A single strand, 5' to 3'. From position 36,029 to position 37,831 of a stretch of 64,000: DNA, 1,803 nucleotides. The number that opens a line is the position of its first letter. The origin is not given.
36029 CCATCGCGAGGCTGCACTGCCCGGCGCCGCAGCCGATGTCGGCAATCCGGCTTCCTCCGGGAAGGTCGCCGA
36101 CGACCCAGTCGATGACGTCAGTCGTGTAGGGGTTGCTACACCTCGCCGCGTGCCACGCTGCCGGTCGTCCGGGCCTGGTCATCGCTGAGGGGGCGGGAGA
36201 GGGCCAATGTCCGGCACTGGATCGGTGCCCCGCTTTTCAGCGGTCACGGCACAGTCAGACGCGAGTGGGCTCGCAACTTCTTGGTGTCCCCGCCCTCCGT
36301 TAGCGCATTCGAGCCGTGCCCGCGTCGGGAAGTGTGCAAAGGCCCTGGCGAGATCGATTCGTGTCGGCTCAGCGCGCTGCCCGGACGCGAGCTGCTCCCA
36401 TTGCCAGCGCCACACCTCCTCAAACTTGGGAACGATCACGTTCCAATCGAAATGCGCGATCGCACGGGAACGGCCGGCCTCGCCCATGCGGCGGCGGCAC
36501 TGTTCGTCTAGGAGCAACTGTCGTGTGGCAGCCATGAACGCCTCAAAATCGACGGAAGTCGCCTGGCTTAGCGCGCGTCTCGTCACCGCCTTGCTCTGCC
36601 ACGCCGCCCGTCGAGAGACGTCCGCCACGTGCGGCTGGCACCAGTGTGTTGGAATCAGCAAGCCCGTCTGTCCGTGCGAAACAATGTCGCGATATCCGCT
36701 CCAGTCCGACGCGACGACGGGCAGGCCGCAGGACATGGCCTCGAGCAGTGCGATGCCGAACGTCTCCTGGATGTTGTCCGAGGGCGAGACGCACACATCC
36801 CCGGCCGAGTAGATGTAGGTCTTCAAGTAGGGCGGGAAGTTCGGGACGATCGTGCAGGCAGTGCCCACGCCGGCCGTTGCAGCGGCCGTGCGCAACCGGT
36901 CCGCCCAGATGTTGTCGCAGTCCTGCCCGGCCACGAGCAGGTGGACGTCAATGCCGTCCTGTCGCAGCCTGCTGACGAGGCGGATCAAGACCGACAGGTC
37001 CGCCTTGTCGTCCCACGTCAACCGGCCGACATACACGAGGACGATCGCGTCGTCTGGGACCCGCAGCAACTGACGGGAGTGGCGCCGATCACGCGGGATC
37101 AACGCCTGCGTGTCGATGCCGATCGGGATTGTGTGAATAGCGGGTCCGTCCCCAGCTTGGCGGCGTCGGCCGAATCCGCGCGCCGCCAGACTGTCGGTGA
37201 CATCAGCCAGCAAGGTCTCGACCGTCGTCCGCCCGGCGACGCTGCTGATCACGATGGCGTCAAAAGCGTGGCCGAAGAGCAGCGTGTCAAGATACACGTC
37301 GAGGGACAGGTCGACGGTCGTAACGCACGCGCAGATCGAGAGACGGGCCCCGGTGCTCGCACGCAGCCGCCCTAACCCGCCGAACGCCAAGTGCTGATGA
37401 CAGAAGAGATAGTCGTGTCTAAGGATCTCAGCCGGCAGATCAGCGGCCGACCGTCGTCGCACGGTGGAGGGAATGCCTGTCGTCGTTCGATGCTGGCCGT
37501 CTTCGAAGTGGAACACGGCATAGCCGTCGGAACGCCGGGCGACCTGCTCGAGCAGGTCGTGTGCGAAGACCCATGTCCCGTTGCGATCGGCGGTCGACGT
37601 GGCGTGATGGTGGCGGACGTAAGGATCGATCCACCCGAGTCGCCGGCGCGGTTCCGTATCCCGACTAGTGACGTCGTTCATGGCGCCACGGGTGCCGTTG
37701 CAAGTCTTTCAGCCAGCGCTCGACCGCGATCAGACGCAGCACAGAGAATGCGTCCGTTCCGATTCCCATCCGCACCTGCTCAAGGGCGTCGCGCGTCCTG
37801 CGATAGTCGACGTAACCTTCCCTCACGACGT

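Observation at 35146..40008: Lasso-peptide gene cluster with embedded glycosyltransferase and methyltransferase, and the RRE placed last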

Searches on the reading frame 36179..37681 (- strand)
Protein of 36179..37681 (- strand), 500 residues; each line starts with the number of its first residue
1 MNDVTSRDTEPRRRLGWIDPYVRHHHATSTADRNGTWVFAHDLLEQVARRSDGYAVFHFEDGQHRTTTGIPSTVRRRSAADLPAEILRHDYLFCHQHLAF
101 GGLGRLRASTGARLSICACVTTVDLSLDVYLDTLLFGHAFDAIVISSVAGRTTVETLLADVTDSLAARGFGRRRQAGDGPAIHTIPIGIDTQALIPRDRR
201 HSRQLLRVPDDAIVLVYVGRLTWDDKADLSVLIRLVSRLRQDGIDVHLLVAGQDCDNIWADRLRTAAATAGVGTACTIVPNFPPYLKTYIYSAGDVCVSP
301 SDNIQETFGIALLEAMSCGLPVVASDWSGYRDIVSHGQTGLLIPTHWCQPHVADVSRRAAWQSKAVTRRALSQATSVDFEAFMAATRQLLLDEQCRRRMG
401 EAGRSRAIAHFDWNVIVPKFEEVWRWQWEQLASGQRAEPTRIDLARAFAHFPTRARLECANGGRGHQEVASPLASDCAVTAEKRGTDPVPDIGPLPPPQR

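Call 4: search_protein_families(library=pfam, proteins=[window:36179-37681:-], max_evalue=0.01)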
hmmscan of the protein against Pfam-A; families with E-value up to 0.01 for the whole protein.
window:36179-37681:- (500 aa): 4 families
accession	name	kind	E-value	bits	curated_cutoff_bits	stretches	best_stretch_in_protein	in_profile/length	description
PF00534.26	Glycos_transf_1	-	2.5e-27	95.9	26.4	1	199-346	2-143/172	Glycosyl transferases group 1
PF13692.12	Glyco_trans_1_4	-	4.4e-24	85.8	27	1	214-345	3-126/142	Glycosyl transferases group 1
PF20706.3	GT4-conflict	-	5.4e-07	29.4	26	1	178-369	170-350/385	Family 4 Glycosyltransferase in conflict systems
PF13524.12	Glyco_trans_1_2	-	1.4e-05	25.5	25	0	292-343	45-98/144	Glycosyl transferase-like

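Call 5: search_protein_families(library=ncbifam, proteins=[window:36179-37681:-], max_evalue=0.01)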
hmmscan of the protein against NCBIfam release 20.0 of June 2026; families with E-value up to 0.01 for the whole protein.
window:36179-37681:- (500 aa): 26 families (the best 25 are shown)
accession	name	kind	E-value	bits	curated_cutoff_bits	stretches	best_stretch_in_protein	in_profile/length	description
TIGR02149.1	glgA_Coryne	subfamily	2.5e-22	79.5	302.4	1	181-425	170-388/391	glycogen synthase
TIGR03449.1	mycothiol_MshA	equivalog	2.5e-21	76.1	462.5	1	180-358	188-365/406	D-inositol-3-phosphate glycosyltransferase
NF041876.1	EPS_EpsE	equivalog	5.9e-21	75.1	400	1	181-350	187-350/389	exopolysaccharide biosynthesis GT4 family glycosyltransferase EpsE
TIGR03088.1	stp2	hypoth_equivalog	6.6e-18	64.9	409.05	1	182-346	162-323/374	TIGR03088 family PEP-CTERM/XrtA system glycosyltransferase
NF038295.1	EPS_HpsP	equivalog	2.3e-17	63.1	550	1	184-345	180-337/388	hormogonium polysaccharide biosynthesis glycosyltransferase HpsP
NF053787.1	GlcN_PG_synth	equivalog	3.7e-17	62.2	480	1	182-350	166-315/361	N-acetylglucosaminyl phosphatidylglycerol synthase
TIGR03999.1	thiol_BshA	equivalog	2.1e-16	59.8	273.7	1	181-346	168-323/375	N-acetyl-alpha-D-glucosaminyl L-malate synthase BshA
NF012028.0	PRK15484.1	subfamily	1.1e-14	54.3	618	1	181-343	162-325/380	lipopolysaccharide N-acetylglucosaminyltransferase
TIGR04157.1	glyco_rSAM_CFB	subfamily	1.5e-10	40.6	400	1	185-345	198-350/406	TIGR04157 family glycosyltransferase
TIGR04005.1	wcaL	equivalog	3.6e-10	39.3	537.6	1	200-349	210-358/406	colanic acid biosynthesis glycosyltransferase WcaL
TIGR02472.1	sucr_P_syn_N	equivalog_domain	5.4e-10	38.7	576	1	302-345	347-390/439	sucrose-phosphate synthase, putative, glycosyltransferase domain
NF038229.1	Glyco4_Geo_Pelo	equivalog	7.1e-10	38.4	400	1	232-342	179-284/338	GPMC system family 4 glycosyltransferase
NF007396.0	PRK09922.1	equivalog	1.7e-09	37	385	1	306-342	270-307/361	lipopolysaccharide 1,6-galactosyltransferase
TIGR04063.1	stp3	hypoth_equivalog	8.7e-09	34.7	442.05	1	182-353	182-352/397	TIGR04063 family PEP-CTERM/XrtA system glycosyltransferase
NF038255.1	exopoly_VpsD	equivalog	1.1e-08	34.4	300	1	210-325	201-312/381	VpsD family glycosyltransferase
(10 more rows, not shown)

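Call 12: find_homologous_proteins(query=window:36179-37681:-, max_evalue=1e-10)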
Query window:36179-37681:- (500 aa): 192 proteins with E <= 1e-10 among 8000 candidates; the best 120 are listed.
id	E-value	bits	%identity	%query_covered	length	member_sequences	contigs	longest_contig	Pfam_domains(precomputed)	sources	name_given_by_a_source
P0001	0.0e+0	1151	100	100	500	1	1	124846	PF00534.27,PF13524.13,PF20706.4,PF13692.13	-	-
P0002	1.5e-95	339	44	88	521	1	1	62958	PF00534.27,PF13524.13,PF20706.4,PF13692.13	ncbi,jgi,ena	-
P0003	7.8e-91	323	40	88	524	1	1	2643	PF00534.27,PF13524.13,PF20706.4,PF13692.13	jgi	jgi:D-inositol-3-phosphate glycosyltransferase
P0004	2.6e-75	272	35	88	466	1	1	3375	PF00534.27,PF13524.13,PF20706.4,PF13692.13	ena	-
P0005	3.2e-67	245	40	81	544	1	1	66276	PF00534.27,PF13524.13,PF20706.4,PF13692.13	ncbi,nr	ncbi:MAG: glycosyltransferase [Bryobacterales bacterium]|nr:glycosyltransferase [Bryobacterales bact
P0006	1.9e-66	243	41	70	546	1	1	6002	PF00534.27,PF13524.13,PF13692.13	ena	-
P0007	2.6e-66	242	37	75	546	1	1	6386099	PF00534.27,PF13692.13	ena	-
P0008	2.0e-65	240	34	87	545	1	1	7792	PF00534.27,PF13524.13,PF20706.4,PF13692.13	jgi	jgi:glycosyltransferase involved in cell wall biosynthesis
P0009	2.5e-63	233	34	88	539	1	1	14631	PF00534.27,PF13524.13,PF13692.13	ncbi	-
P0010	8.8e-63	231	36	86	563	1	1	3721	PF00534.27,PF13524.13,PF20706.4,PF13692.13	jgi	jgi:D-inositol-3-phosphate glycosyltransferase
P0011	2.4e-61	226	38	74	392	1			PF00534.27,PF13692.13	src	-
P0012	5.7e-60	222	34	90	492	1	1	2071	PF00534.27,PF13692.13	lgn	-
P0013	1.8e-58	217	32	84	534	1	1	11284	PF00534.27,PF13524.13,PF20706.4,PF13692.13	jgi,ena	jgi:glycosyltransferase involved in cell wall biosynthesis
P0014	4.4e-58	215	37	73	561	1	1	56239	PF00534.27,PF13524.13,PF13692.13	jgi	jgi:D-inositol-3-phosphate glycosyltransferase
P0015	3.1e-57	213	38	64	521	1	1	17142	PF00534.27,PF13524.13,PF20706.4,PF13692.13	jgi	jgi:glycosyltransferase involved in cell wall biosynthesis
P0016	1.6e-51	194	41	58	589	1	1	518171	PF00534.27,PF20706.4,PF13692.13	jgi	jgi:glycosyltransferase involved in cell wall biosynthesis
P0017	1.1e-50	191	33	82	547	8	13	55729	PF00534.27,PF13692.13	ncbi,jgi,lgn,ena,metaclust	metaclust:\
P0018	3.4e-50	189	40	58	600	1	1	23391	PF00534.27,PF20706.4,PF13692.13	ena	-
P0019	1.4e-49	187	33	81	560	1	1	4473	PF00534.27,PF13524.13,PF20706.4,PF13692.13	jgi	jgi:D-inositol-3-phosphate glycosyltransferase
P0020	6.7e-48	182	32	80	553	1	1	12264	PF00534.27,PF13524.13,PF13692.13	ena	-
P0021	5.2e-47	179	37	63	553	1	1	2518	PF00534.27,PF20706.4,PF13692.13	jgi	jgi:D-inositol-3-phosphate glycosyltransferase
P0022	3.8e-46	176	38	60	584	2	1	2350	PF00534.27,PF20706.4,PF13692.13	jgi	jgi:glycosyltransferase involved in cell wall biosynthesis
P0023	4.6e-46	176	39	51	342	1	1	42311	PF00534.27,PF13524.13,PF13692.13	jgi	jgi:glycosyltransferase involved in cell wall biosynthesis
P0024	6.7e-46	175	38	63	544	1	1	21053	PF00534.27,PF13692.13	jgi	jgi:D-inositol-3-phosphate glycosyltransferase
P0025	4.9e-45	172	38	59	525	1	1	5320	PF00534.27,PF20706.4,PF13692.13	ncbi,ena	-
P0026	1.2e-44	171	35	64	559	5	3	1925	PF00534.27,PF13524.13,PF13692.13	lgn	-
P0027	3.0e-44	170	38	55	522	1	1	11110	PF00534.27,PF20706.4,PF13692.13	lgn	-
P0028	3.5e-43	166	37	63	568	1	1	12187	PF00534.27,PF13524.13,PF20706.4,PF13692.13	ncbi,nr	ncbi:MAG: glycosyltransferase family 4 protein [Cyanobacteria bacterium]|nr:glycosyltransferase fami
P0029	7.9e-43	165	31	91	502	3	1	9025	PF00534.27,PF13692.13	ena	-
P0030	4.5e-42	163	33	64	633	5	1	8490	PF00534.27,PF20706.4,PF13692.13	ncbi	-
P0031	1.2e-41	161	30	87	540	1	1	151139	PF00534.27,PF13524.13,PF20706.4,PF13692.13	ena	-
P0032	1.8e-41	161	33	65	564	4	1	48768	PF00534.27,PF13524.13,PF20706.4,PF13692.13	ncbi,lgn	ncbi:MAG TPA: glycosyltransferase family 4 protein [Fimbriiglobus sp.]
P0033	4.9e-41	159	36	60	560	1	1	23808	PF00534.27,PF20706.4,PF13692.13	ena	-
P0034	6.7e-41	159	34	63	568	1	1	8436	PF00534.27,PF13692.13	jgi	jgi:glycosyltransferase involved in cell wall biosynthesis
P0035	2.7e-40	157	33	70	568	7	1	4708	PF00534.27,PF20706.4,PF13692.13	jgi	jgi:glycosyltransferase involved in cell wall biosynthesis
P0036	5.1e-40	156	34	64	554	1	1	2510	PF00534.27,PF13524.13,PF13692.13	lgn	-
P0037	7.9e-40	155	33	70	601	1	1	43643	PF00534.27,PF13692.13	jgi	jgi:glycosyltransferase involved in cell wall biosynthesis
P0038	1.0e-39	155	39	48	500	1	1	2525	PF00534.27,PF13524.13,PF20706.4,PF13692.13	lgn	-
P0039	1.4e-39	154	42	41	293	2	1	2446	PF00534.27,PF13524.13,PF13692.13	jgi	jgi:hypothetical protein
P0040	1.5e-38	151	35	63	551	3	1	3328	PF00534.27,PF13692.13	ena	-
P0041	2.3e-38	150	34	68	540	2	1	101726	PF00534.27,PF13692.13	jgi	jgi:glycosyltransferase involved in cell wall biosynthesis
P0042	3.3e-38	150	35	57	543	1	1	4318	PF00534.27,PF13524.13,PF13692.13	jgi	jgi:starch synthase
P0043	7.8e-38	149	39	42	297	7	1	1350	PF00534.27,PF13524.13,PF20706.4,PF13692.13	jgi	jgi:hypothetical protein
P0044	1.5e-37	148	35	59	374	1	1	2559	PF00534.27,PF20706.4,PF13692.13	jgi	jgi:hypothetical protein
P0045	2.4e-37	147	33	71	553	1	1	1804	PF00534.27,PF13524.13,PF13692.13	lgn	-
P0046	6.3e-37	146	34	63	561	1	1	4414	PF00534.27,PF13692.13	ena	-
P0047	6.4e-37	146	34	63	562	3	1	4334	PF00534.27,PF13524.13,PF13692.13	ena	-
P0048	6.7e-37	145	33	70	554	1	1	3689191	PF00534.27,PF13524.13,PF13692.13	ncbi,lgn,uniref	ncbi:glycosyltransferase family 4 protein [Phenylobacterium sp. LjRoot219]|uniref:glycosyltransferas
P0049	8.7e-37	145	31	63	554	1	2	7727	PF00534.27,PF20706.4,PF13692.13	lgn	-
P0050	1.5e-36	144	36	58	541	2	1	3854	PF00534.27,PF13524.13,PF20706.4,PF13692.13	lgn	-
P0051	1.9e-36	144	31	70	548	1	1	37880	PF00534.27,PF13524.13,PF13692.13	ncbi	-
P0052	2.0e-36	144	34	66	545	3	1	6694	PF00534.27,PF13524.13,PF13692.13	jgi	jgi:alpha-maltose-1-phosphate synthase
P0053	2.1e-36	144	34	60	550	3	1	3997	PF00534.27,PF13524.13,PF20706.4,PF13692.13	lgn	-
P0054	2.3e-36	144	35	71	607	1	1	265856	PF00534.27,PF13524.13,PF20706.4,PF13692.13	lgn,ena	-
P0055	3.9e-36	143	33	64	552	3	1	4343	PF00534.27,PF20706.4,PF13692.13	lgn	-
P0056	4.3e-36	143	36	55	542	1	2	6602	PF00534.27,PF13524.13,PF20706.4,PF13692.13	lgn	-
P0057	5.9e-36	142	31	63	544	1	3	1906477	PF00534.27,PF13524.13,PF20706.4,PF13692.13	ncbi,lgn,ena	-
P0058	5.9e-36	142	33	70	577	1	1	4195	PF00534.27,PF20706.4,PF13692.13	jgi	jgi:glycosyltransferase involved in cell wall biosynthesis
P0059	1.2e-35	141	33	63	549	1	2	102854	PF00534.27,PF13692.13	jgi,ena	-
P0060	1.3e-35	141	36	49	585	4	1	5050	PF00534.27,PF13524.13,PF20706.4,PF13692.13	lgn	-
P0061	5.5e-35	139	36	52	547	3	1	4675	PF00534.27,PF13524.13,PF20706.4,PF13692.13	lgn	-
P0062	2.6e-34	137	33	63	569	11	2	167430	PF00534.27,PF20706.4,PF13692.13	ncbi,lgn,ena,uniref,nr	ncbi:MAG: glycosyltransferase family 4 protein [Phenylobacterium sp.]|uniref:glycosyltransferase fam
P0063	3.2e-34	137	34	69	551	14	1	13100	PF00534.27,PF20706.4,PF13692.13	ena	-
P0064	1.2e-33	135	34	67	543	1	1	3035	PF00534.27,PF13524.13,PF20706.4,PF13692.13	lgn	-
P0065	1.3e-33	135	31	63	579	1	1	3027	PF00534.27,PF13524.13,PF13692.13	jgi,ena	-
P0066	1.4e-33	135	35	63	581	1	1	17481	PF00534.27,PF13692.13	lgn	-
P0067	1.5e-33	134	35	57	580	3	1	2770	PF00534.27,PF13524.13,PF13692.13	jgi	-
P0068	1.8e-33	134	32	73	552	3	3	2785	PF00534.27,PF13524.13,PF20706.4,PF13692.13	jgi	-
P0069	1.9e-33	134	33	57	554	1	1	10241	PF00534.27,PF20706.4,PF13692.13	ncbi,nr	ncbi:MAG TPA: glycosyltransferase family 4 protein, partial [Planctomycetaceae bacterium]|nr:glycosy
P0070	3.5e-33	133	34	55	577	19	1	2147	PF00534.27,PF13524.13,PF20706.4,PF13692.13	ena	-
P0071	6.6e-33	132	31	72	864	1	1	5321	PF00534.27,PF13524.13,PF20706.4,PF13692.13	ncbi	-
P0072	1.5e-32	131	33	63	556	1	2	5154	PF00534.27,PF13692.13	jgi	jgi:glycosyltransferase involved in cell wall biosynthesis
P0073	1.6e-32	131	34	70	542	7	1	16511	PF00534.27,PF20706.4,PF13692.13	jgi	-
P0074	2.1e-32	131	34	58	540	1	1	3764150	PF00534.27,PF20706.4,PF13692.13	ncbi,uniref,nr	ncbi:glycosyltransferase family 4 protein [Pseudodesulfovibrio sediminis]|uniref:Glycosyl transferas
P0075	2.5e-32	130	34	63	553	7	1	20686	PF00534.27,PF20706.4,PF13692.13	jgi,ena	-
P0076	3.8e-32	130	37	45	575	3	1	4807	PF00534.27,PF13524.13,PF20706.4,PF13692.13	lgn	-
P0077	5.1e-32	129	35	63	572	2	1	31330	PF00534.27,PF13524.13,PF13692.13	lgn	-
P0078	5.2e-32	129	32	70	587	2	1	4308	PF00534.27,PF13524.13,PF20706.4,PF13692.13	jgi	-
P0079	5.9e-32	129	33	63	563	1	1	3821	PF00534.27,PF20706.4,PF13692.13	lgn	-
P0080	9.1e-32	129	33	63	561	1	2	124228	PF00534.27,PF13524.13,PF20706.4,PF13692.13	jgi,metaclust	metaclust:\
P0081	1.4e-31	128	34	63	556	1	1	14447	PF00534.27,PF13524.13,PF13692.13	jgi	jgi:glycosyltransferase involved in cell wall biosynthesis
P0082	1.9e-31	127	36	63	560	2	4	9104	PF00534.27,PF13524.13,PF13692.13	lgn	-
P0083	2.8e-31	127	31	57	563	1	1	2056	PF00534.27,PF13524.13,PF20706.4,PF13692.13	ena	-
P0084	7.3e-31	126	32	70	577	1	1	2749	PF00534.27,PF20706.4,PF13692.13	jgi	jgi:glycosyltransferase involved in cell wall biosynthesis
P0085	9.8e-31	125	35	63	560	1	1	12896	PF00534.27,PF13524.13,PF13692.13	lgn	-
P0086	1.2e-30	125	33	63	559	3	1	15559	PF00534.27,PF20706.4,PF13692.13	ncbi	-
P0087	1.3e-30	125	34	63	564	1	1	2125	PF00534.27,PF13524.13,PF13692.13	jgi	-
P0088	1.5e-30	125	31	72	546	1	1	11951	PF00534.27,PF13524.13,PF13692.13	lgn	-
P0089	1.6e-30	124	35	63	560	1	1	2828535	PF00534.27,PF13524.13,PF13692.13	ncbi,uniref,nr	ncbi:glycosyltransferase family 4 protein [Phenylobacterium parvum]|uniref:Glycosyl transferase fami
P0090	2.0e-30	124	35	57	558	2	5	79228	PF00534.27,PF13524.13,PF20706.4,PF13692.13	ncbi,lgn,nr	ncbi:MAG: glycosyltransferase family 4 protein [Salinarimonas sp.]|nr:glycosyltransferase family 4 p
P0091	2.3e-30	124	33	63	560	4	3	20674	PF00534.27,PF13524.13,PF13692.13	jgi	-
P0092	2.8e-30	124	31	63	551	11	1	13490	PF00534.27,PF13692.13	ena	-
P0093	3.1e-30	123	35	63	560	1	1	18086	PF00534.27,PF13524.13,PF13692.13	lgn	-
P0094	3.5e-30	123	33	68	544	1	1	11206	PF00534.27,PF20706.4,PF13692.13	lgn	-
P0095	4.2e-30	123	32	57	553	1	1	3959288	PF00534.27,PF20706.4,PF13692.13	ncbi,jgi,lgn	jgi:glycosyltransferase involved in cell wall biosynthesis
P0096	5.2e-30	123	35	56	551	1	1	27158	PF00534.27,PF13524.13,PF20706.4,PF13692.13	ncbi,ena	-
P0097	9.0e-30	122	29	88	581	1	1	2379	PF00534.27,PF13692.13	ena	-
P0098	1.1e-29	122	31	64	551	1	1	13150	PF00534.27,PF13692.13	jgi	jgi:starch synthase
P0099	1.3e-29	121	29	75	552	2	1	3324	PF00534.27,PF13524.13,PF20706.4,PF13692.13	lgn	-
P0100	1.3e-29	121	34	68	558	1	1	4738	PF00534.27,PF20706.4,PF13692.13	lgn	-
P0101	1.6e-29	121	32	49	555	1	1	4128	PF00534.27,PF13524.13,PF20706.4,PF13692.13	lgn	-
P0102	1.7e-29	121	31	63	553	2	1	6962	PF00534.27,PF13524.13,PF20706.4,PF13692.13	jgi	jgi:D-inositol-3-phosphate glycosyltransferase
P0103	1.7e-29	121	31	59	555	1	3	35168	PF00534.27,PF13692.13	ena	-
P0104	1.7e-29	121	32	63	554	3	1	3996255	PF00534.27,PF13524.13,PF20706.4,PF13692.13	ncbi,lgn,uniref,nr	ncbi:glycosyltransferase family 4 protein [Phenylobacterium zucineum]|uniref:glycosyltransferase fam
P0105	1.8e-29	121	34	63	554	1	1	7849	PF00534.27,PF20706.4,PF13692.13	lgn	-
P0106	2.3e-29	121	31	63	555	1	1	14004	PF00534.27,PF13692.13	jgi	jgi:D-inositol-3-phosphate glycosyltransferase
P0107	2.4e-29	121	32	71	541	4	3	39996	PF00534.27,PF13524.13,PF20706.4,PF13692.13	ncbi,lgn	-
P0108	2.5e-29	120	33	63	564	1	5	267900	PF00534.27,PF13524.13,PF13692.13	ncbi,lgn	-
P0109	2.6e-29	120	31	63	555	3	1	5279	PF00534.27,PF20706.4,PF13692.13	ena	-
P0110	4.7e-29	120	32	63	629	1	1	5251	PF00534.27,PF13524.13,PF13692.13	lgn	-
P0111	5.5e-29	119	32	57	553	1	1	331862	PF00534.27,PF13524.13,PF20706.4,PF13692.13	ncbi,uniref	ncbi:glycosyltransferase family 4 protein [Phenylobacterium sp.]|uniref:glycosyltransferase family 4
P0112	5.5e-29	119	29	63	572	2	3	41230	PF00534.27,PF13524.13,PF20706.4,PF13692.13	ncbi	-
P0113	6.2e-29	119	32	57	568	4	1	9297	PF00534.27,PF20706.4,PF13692.13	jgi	-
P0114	9.8e-29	119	36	48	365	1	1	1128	PF00534.27,PF13524.13,PF13692.13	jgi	jgi:hypothetical protein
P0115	1.1e-28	118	34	57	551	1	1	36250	PF00534.27,PF20706.4,PF13692.13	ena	-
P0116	1.2e-28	118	33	63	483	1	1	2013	PF00534.27,PF13524.13,PF13692.13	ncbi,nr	ncbi:MAG TPA: glycosyltransferase family 4 protein, partial [Phenylobacterium sp.]|nr:glycosyltransf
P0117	1.4e-28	118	35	56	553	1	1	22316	PF00534.27,PF13524.13,PF13692.13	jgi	jgi:glycosyltransferase involved in cell wall biosynthesis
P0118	1.7e-28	118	31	69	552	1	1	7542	PF00534.27,PF20706.4,PF13692.13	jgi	jgi:alpha-maltose-1-phosphate synthase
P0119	2.3e-28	117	31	63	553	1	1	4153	PF00534.27,PF13524.13,PF20706.4,PF13692.13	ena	-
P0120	2.3e-28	117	31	63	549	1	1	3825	PF00534.27,PF13524.13,PF20706.4,PF13692.13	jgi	jgi:glycosyltransferase involved in cell wall biosynthesis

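Call 13: find_encoding_contigs(protein=P0002, flank=8000, max_places=2)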
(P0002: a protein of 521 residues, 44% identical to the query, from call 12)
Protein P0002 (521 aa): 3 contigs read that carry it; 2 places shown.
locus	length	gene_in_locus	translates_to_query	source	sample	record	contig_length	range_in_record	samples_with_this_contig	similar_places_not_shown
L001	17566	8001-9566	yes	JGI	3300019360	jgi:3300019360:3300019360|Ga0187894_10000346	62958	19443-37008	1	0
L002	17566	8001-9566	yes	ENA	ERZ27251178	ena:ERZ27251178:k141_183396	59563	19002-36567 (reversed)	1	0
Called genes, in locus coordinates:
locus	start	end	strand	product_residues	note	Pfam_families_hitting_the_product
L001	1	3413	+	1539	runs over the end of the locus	PF03415:Peptidase_C11, PF12770:CHAT, PF24096:DUF7379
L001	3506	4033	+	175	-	PF04978:MST, PF07609:DUF1572, PF12867:DinB_2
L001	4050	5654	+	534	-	PF01381:HTH_3 (faint)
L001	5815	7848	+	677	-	PF13522:GATase_6, PF13537:GATase_7, PF00733:Asn_synthase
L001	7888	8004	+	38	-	-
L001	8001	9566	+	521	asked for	PF20706:GT4-conflict, PF00534:Glycos_transf_1, PF13692:Glyco_trans_1_4, PF13524:Glyco_trans_1_2 (faint)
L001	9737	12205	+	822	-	PF12704:MacB_PCD, PF02687:FtsX, PF12704:MacB_PCD, PF02687:FtsX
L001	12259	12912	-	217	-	PF13505:OMP_b-brl (weak)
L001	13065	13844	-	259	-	PF00072:Response_reg, PF04397:LytTR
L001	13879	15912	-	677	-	PF06580:His_kinase, PF02518:HATPase_c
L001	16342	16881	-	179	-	PF11138:DUF2911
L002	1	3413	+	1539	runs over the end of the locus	PF03415:Peptidase_C11, PF12770:CHAT, PF24096:DUF7379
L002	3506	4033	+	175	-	PF04978:MST, PF07609:DUF1572, PF12867:DinB_2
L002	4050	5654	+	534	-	PF01381:HTH_3 (faint)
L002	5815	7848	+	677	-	PF13522:GATase_6, PF13537:GATase_7, PF00733:Asn_synthase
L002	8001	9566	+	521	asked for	PF20706:GT4-conflict, PF00534:Glycos_transf_1, PF13692:Glyco_trans_1_4, PF13524:Glyco_trans_1_2 (faint)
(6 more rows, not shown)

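Call 14: find_encoding_contigs(protein=P0005, flank=8000, max_places=2)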
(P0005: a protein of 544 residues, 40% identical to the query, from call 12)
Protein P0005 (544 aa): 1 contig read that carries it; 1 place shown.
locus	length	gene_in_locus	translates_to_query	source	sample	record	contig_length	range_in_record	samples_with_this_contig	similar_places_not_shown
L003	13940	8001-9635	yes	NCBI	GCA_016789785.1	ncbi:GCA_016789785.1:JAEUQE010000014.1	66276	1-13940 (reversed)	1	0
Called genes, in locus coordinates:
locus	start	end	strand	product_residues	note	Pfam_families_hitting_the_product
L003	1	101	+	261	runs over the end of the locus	PF13847:Methyltransf_31 (weak), PF08241:Methyltransf_11, PF08242:Methyltransf_12 (weak), PF13649:Methyltransf_25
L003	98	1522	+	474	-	PF01523:PmbA_TldD_1st, PF19290:PmbA_TldD_2nd, PF19289:PmbA_TldD_3rd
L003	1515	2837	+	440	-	PF19290:PmbA_TldD_2nd (weak), PF19289:PmbA_TldD_3rd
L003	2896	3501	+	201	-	PF13489:Methyltransf_23, PF13847:Methyltransf_31, PF08241:Methyltransf_11, PF08242:Methyltransf_12, PF13649:Methyltransf_25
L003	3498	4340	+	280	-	-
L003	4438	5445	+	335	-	PF13439:Glyco_transf_4, PF00534:Glycos_transf_1, PF13692:Glyco_trans_1_4, PF13524:Glyco_trans_1_2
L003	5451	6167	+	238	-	-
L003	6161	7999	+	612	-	PF00664:ABC_membrane, PF00005:ABC_tran, PF02463:SMC_N (faint)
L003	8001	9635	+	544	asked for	PF20706:GT4-conflict (weak), PF00534:Glycos_transf_1, PF13524:Glyco_trans_1_2 (faint), PF13692:Glyco_trans_1_4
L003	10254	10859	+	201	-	PF00730:HhH-GPD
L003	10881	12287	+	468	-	PF10142:PhoPQ_related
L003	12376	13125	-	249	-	-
